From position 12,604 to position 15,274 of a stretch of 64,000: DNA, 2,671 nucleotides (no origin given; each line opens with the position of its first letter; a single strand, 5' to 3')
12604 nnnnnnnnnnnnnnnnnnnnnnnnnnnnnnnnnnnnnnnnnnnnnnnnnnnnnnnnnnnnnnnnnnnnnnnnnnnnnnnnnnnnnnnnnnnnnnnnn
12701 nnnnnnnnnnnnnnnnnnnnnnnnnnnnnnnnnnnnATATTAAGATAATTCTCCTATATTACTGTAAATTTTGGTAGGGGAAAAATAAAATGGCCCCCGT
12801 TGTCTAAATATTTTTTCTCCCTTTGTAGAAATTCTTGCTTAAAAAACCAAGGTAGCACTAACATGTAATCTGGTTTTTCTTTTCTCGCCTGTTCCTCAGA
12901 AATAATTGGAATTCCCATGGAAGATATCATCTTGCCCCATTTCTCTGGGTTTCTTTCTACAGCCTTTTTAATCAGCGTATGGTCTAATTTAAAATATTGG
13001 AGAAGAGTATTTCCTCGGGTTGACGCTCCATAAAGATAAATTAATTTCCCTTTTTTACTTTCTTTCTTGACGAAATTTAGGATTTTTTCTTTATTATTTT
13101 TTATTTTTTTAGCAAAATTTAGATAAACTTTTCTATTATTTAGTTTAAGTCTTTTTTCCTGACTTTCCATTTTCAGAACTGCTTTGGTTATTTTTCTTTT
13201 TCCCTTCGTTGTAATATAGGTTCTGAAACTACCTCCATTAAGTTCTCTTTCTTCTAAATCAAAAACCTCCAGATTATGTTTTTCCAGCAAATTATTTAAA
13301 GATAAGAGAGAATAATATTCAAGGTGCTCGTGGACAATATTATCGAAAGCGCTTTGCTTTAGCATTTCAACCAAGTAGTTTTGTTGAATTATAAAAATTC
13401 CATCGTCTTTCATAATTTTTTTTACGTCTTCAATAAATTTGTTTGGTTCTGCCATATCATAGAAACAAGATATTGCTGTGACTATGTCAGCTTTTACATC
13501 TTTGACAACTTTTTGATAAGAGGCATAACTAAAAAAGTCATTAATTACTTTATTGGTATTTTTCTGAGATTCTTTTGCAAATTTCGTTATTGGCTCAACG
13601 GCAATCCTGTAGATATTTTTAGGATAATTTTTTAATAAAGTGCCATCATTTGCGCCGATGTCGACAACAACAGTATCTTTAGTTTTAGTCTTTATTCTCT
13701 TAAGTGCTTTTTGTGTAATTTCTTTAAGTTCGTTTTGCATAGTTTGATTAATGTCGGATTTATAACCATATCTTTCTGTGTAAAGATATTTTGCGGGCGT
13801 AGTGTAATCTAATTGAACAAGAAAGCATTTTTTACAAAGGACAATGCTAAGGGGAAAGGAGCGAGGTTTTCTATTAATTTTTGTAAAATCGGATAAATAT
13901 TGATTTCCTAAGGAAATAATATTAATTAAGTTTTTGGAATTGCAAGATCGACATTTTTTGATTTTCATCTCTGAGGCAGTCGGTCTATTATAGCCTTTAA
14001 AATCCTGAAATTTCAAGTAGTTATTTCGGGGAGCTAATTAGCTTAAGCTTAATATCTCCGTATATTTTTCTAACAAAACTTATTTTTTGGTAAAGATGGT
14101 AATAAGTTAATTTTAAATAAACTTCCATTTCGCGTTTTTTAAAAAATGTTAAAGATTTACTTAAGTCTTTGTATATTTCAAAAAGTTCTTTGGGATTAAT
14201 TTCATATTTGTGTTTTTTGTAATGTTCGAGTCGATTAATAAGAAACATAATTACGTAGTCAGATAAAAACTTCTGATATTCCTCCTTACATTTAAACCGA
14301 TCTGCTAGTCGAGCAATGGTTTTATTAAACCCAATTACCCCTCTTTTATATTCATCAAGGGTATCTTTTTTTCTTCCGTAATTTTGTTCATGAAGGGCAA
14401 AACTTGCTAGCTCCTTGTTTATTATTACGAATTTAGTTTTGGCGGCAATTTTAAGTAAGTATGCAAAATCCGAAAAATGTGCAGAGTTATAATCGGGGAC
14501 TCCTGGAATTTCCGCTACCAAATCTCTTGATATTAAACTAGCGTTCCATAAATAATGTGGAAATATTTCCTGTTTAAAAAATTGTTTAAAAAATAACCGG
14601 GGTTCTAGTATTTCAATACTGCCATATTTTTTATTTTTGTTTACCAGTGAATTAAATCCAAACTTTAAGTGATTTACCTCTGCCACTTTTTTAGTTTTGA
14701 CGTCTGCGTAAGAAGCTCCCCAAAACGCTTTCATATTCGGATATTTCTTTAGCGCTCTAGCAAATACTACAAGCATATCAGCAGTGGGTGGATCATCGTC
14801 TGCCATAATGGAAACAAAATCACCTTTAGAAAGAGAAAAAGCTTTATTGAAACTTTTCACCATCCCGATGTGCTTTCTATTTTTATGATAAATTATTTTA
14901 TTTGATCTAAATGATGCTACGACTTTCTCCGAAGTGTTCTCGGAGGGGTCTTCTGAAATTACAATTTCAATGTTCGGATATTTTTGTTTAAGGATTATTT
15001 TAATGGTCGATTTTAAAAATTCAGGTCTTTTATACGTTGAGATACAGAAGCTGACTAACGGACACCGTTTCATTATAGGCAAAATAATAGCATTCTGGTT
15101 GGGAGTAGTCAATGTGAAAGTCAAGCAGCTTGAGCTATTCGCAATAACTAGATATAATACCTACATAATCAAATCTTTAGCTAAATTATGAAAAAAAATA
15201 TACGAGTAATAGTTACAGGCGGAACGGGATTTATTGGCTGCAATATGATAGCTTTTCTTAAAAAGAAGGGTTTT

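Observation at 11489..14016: Tandem zinc-ribbon NDP-hexose C-methyltransferase paralogs with extreme AT content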

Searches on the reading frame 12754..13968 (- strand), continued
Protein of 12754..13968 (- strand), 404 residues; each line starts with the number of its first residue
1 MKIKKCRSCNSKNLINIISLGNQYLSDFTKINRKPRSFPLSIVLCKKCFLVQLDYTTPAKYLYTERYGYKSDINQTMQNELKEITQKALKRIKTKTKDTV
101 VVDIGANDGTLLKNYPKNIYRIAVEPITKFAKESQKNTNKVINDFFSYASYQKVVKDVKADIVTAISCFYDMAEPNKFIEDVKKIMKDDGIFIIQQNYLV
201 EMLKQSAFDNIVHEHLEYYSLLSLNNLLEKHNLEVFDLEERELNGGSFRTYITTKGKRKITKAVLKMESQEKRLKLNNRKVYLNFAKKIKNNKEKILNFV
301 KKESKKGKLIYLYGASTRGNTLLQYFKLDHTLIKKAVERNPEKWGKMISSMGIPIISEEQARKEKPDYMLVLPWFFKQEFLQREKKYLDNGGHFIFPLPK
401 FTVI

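Call 71: search_protein_families(library=ncbifam, proteins=[P0302, P0276, P0260, P0280, P0312, P0327, P0259, P0286, P0289, P0293], max_evalue=1e-15)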
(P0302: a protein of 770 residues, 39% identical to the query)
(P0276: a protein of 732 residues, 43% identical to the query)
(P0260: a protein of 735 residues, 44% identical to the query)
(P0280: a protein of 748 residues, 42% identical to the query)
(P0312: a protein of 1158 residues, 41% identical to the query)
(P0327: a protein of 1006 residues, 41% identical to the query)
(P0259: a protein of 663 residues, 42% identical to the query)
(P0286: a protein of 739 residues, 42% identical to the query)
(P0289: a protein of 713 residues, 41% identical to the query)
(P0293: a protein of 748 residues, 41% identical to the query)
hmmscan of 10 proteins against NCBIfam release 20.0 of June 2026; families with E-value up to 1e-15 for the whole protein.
P0302 (770 aa): 4 families
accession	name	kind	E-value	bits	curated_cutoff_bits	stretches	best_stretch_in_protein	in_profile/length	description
TIGR01472.1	gmd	equivalog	2.4e-123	411.7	415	1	3-348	1-339/342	GDP-mannose 4,6-dehydratase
TIGR04180.1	EDH_00030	hypoth_equivalog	1.1e-25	90.4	475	1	6-302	2-281/297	NAD-dependent 4,6-dehydratase LegB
TIGR01181.1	dTDP_gluc_dehyt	equivalog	1.2e-19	70.6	365.1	1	6-344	3-308/321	dTDP-glucose 4,6-dehydratase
TIGR01179.1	galE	equivalog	2.1e-16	59.6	262.3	0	6-180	3-164/332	UDP-glucose 4-epimerase GalE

P0276 (732 aa): 3 families
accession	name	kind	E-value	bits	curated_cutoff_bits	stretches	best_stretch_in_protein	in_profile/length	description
TIGR01472.1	gmd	equivalog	1.1e-96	324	415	1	408-719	1-338/342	GDP-mannose 4,6-dehydratase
TIGR04180.1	EDH_00030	hypoth_equivalog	1.2e-20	73.8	475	1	411-706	2-296/297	NAD-dependent 4,6-dehydratase LegB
TIGR01181.1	dTDP_gluc_dehyt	equivalog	2.4e-17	63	365.1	1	411-717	3-309/321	dTDP-glucose 4,6-dehydratase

P0260 (735 aa): 2 families
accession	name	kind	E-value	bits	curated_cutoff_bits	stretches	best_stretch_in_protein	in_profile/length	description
TIGR01472.1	gmd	equivalog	1.3e-49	169.3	415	1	413-734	1-335/342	GDP-mannose 4,6-dehydratase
TIGR01181.1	dTDP_gluc_dehyt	equivalog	4.2e-20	72.1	365.1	1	455-725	51-299/321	dTDP-glucose 4,6-dehydratase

P0280 (748 aa): 1 family
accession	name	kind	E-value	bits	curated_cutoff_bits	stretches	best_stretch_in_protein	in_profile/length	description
TIGR01472.1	gmd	equivalog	2.4e-45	155.2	415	1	422-692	1-286/342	GDP-mannose 4,6-dehydratase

P0312 (1158 aa): 1 family
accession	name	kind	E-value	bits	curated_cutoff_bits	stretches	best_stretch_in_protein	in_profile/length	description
TIGR01472.1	gmd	equivalog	3.8e-46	157.9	415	1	420-729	2-336/342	GDP-mannose 4,6-dehydratase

P0327 (1006 aa): 2 families
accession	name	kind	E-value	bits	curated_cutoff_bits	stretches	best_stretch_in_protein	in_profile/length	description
TIGR01472.1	gmd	equivalog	2.7e-38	132.1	415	1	464-736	62-335/342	GDP-mannose 4,6-dehydratase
TIGR01181.1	dTDP_gluc_dehyt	equivalog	3.5e-19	69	365.1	1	456-667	50-259/321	dTDP-glucose 4,6-dehydratase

P0259 (663 aa): 6 families
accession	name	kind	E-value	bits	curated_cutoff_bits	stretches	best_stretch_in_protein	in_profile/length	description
TIGR03992.1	Arch_glmU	subfamily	1.9e-29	102.8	292.1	1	5-248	2-243/393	bifunctional sugar-1-phosphate nucleotidylyltransferase/acetyltransferase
NF052502.1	man1P_GTase_Rv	exception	7.4e-27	94.1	440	1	5-221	2-219/352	mannose-1-phosphate guanylyltransferase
NF049965.1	GlMnHpPGnyltfHddC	equivalog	2e-25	89.7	300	1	5-212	2-205/221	D-glycero-D-manno-heptose 1-phosphate guanosyltransferase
NF045761.1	NAMPUrTaseMurU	equivalog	1.9e-23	83.5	250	1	6-229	3-224/226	N-acetylmuramate alpha-1-phosphate uridylyltransferase MurU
TIGR02623.1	G1P_cyt_trans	equivalog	1.2e-22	80.6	300.25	1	6-225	3-241/255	glucose-1-phosphate cytidylyltransferase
NF041313.1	UDPGP_AglF_Halo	equivalog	4.4e-21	75.4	400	1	5-229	2-231/234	UTP--glucose-1-phosphate uridylyltransferase AglF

P0286 (739 aa): 2 families
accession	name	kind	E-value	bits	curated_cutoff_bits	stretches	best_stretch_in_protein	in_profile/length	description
TIGR01472.1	gmd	equivalog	1.7e-68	231.4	415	1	418-738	1-335/342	GDP-mannose 4,6-dehydratase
TIGR01181.1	dTDP_gluc_dehyt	equivalog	1.7e-22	79.9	365.1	1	443-689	34-264/321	dTDP-glucose 4,6-dehydratase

P0289 (713 aa): 1 family
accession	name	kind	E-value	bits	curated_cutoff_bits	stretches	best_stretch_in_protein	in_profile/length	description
TIGR01472.1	gmd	equivalog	2.3e-39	135.6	415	1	458-711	70-334/342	GDP-mannose 4,6-dehydratase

P0293 (748 aa): 2 families
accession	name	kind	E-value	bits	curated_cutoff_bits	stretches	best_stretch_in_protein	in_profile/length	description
TIGR01472.1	gmd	equivalog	8.9e-64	215.8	415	1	421-746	1-340/342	GDP-mannose 4,6-dehydratase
TIGR01181.1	dTDP_gluc_dehyt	equivalog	2.1e-18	66.5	365.1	1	422-699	1-271/321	dTDP-glucose 4,6-dehydratase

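Call 92: predict_structure(alignment_id=A1)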
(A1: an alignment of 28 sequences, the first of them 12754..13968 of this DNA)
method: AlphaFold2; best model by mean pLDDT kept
length: 404 residues; sequences in the alignment: 28
mean_pLDDT: 79.1   pTM: 0.78
mean pLDDT of the five models: 79.1, 77.5, 76.0, 74.4, 68.0
residues with pLDDT >= 90: 126; 70-90: 170; 50-70: 85; < 50: 23
segments of 3 or more residues with pLDDT < 50: 64-73, 396-404
pLDDT, mean of each block of 10 residues (from residue 1): 85 89 70 73 88 76 45 61 91 79 82 92 87 91 91 95 74 80 95 81 65 62 89 92 67 95 91 83 85 87 92 73 83 83 66 84 87 59 66 50 29
secondary structure, 60 per line:
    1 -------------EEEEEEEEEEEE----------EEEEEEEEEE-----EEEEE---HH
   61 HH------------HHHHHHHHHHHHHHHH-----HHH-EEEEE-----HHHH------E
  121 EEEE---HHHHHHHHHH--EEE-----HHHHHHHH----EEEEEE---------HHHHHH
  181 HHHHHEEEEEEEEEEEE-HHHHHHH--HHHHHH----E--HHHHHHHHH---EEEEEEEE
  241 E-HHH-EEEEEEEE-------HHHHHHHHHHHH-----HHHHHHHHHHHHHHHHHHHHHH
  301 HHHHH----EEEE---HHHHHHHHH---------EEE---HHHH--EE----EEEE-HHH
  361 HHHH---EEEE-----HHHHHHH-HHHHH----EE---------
elements in order: E14-25 E36-45 E51-55 H59-62 H75-90 E100-104 H110-113 E120-124 H128-137 E140-142 H148-155 E160-165 H175-185 E186-197 H199-205 H208-213 H221-229 E233-241 E247-254 H262-273 H279-305 E310-313 H317-325 E335-337 H341-344 E353-356 H358-364 E368-371 H377-383 H385-389

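Call 95: fold_search(model_id=the predicted structure, library=pdb)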
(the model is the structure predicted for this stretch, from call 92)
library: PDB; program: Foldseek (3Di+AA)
matches with E <= 10: 1760; with E <= 0.001: 876
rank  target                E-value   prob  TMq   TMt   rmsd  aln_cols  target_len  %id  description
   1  4rv9                  1.7e-33  1.00  0.86  0.83   3.9       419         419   25  Crystal structure of MtmC in complex with SAH (released 2015-02-04)
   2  5t6b_B                4.1e-33  1.00  0.87  0.86   2.9       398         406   22  X-ray structure of the KijD1 C3-methyltransfeerase, converted to monomeric form (released 2016-09-14)
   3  4rvd                  7.3e-33  1.00  0.85  0.82   4.0       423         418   25  Crystal structure of MtmC in complex with SAM (released 2015-01-28)
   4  5t6b_A                1.0e-32  1.00  0.87  0.87   2.7       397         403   22  X-ray structure of the KijD1 C3-methyltransfeerase, converted to monomeric form (released 2016-09-14)
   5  5t67_B                4.0e-32  1.00  0.87  0.88   3.3       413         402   22  x-ray structure of the KijD1 C3-methyltransferase from Actinomadura kijaniata in complex with SAH and dTDP-sugar produ (released 2016-09-14)
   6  5t64_A                7.1e-32  1.00  0.87  0.87   3.3       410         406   22  X-ray structure of the C3-methyltransferase KijD1 from Actinomadura kijaniata in complex with TDP and SAH (released 2016-09-14)
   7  5t67_A                7.1e-32  1.00  0.87  0.86   3.4       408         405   22  x-ray structure of the KijD1 C3-methyltransferase from Actinomadura kijaniata in complex with SAH and dTDP-sugar produ (released 2016-09-14)
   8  5t6b_C                1.6e-31  1.00  0.85  0.87   2.9       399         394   20  X-ray structure of the KijD1 C3-methyltransfeerase, converted to monomeric form (released 2016-09-14)
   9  5t64_B                1.9e-31  1.00  0.86  0.88   3.6       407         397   22  X-ray structure of the C3-methyltransferase KijD1 from Actinomadura kijaniata in complex with TDP and SAH (released 2016-09-14)
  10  5t6b_D                2.4e-31  1.00  0.85  0.87   2.8       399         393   20  X-ray structure of the KijD1 C3-methyltransfeerase, converted to monomeric form (released 2016-09-14)
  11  3ndi                  2.7e-31  1.00  0.85  0.84   3.2       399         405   22  X-ray Structure of a C-3'-Methyltransferase in Complex with S-adenosylmethionine and dTMP (released 2010-06-30)
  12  4e2w                  5.2e-31  1.00  0.85  0.85   3.1       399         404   22  X-ray Structure of the H181N mutant of TcaB9, a C-3'-Methyltransferase, in Complex with S-Adenosyl-L-Homocysteine and Su (released 2012-04-25)
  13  4e2y                  9.3e-31  1.00  0.85  0.85   3.1       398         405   21  X-ray Structure of the E224Q mutant of TcaB9, a C-3'-Methyltransferase, in Complex with S-Adenosyl-L-Homocysteine and Su (released 2012-04-25)
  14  4e2z                  1.1e-30  1.00  0.85  0.85   3.1       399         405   21  X-ray Structure of the H225N mutant of TcaB9, a C-3'-Methyltransferase, in Complex with S-Adenosyl-L-Homocysteine and Su (released 2012-04-25)
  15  4e33                  1.2e-30  1.00  0.85  0.85   3.1       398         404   22  X-ray Structure of the C-3'-Methyltransferase TcaB9 in Complex with S-Adenosyl-L-Homocysteine and Reduced dTDP-Sugar Sub (released 2012-04-25)
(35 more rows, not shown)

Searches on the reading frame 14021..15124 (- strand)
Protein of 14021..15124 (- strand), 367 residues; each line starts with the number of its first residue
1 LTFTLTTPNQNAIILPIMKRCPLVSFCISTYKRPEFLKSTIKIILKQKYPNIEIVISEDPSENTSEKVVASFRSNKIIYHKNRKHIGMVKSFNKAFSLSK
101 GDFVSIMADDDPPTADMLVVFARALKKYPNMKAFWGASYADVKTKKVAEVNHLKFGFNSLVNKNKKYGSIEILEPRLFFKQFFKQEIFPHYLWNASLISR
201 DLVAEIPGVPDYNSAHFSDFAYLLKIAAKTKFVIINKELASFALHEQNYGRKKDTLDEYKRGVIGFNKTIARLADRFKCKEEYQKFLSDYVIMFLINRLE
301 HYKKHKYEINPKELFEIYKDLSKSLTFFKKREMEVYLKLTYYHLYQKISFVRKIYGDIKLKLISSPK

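Call 6: search_protein_families(library=pfam, proteins=[window:14021-15124:-], max_evalue=0.01)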
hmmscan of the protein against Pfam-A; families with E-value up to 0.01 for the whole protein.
window:14021-15124:- (367 aa): 2 families
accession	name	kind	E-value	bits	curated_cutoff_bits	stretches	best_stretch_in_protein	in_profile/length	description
PF00535.33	Glycos_transf_2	-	3.1e-16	60.2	23.3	1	25-148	1-128/168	Glycosyl transferase family 2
PF13641.12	Glyco_tranf_2_3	-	2.5e-06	28.1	27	1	24-135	3-120/230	Glycosyltransferase like family 2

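Call 7: search_protein_families(library=ncbifam, proteins=[window:14021-15124:-], max_evalue=0.01)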
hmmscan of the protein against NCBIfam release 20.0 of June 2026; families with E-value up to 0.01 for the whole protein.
window:14021-15124:- (367 aa): 13 families
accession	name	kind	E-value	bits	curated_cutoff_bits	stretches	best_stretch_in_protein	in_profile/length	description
NF050050.1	ProtGlycPglI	equivalog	6.8e-14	51.9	500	1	22-114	2-97/306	GalNAc(5)-diNAcBac-PP-undecaprenol beta-1,3-glucosyltransferase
NF007453.0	PRK10018.1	equivalog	2.2e-11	43.9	382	1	18-135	2-120/280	colanic acid biosynthesis glycosyltransferase WcaA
TIGR04017.1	WcaA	equivalog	5.2e-11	42.7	495.75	1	20-135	3-119/279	colanic acid biosynthesis glycosyltransferase WcaA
TIGR03937.1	PgaC_IcaA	equivalog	2.7e-09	36.5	422.3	1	17-137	40-162/407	poly-beta-1,6-N-acetyl-D-glucosamine synthase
NF041394.1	GtaseAglG_Halo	equivalog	2.9e-09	36.6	440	1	25-111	6-93/304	glucosyl-dolichyl phosphate glucuronosyltransferase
NF038299.1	EPS_HpsN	equivalog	3.8e-09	35.9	425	1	22-147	1-128/317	hormogonium polysaccharide biosynthesis glycosyltransferase HpsN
NF047683.1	TeichurnBiosyTuaG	equivalog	2.5e-08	33.9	400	1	18-128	2-114/252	teichuronic acid biosynthesis protein TuaG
NF053739.1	GlytfEpsEBac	equivalog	8.6e-08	31.5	450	1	22-111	1-93/265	glycosyltransferase EpsE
TIGR04440.1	glyco_TIGR04440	domain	2e-07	31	70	1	25-139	3-120/215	TIGR00180 family glycosyltransferase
NF041875.1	EPS_EpsD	equivalog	1e-06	28.4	370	1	24-126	1-105/325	exopolysaccharide biosynthesis glycosyltransferase EpsD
NF007482.0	PRK10073.1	equivalog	1.2e-06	27.8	423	1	18-114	2-99/334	glycosyltransferase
NF050113.1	gal_furan_GlfT1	equivalog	8.6e-05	22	330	1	27-120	4-98/290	galactofuranosyltransferase GlfT1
NF038302.1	EPS_HpsE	equivalog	0.0007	18.7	300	1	26-154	5-140/307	hormogonium polysaccharide biosynthesis glycosyltransferase HpsE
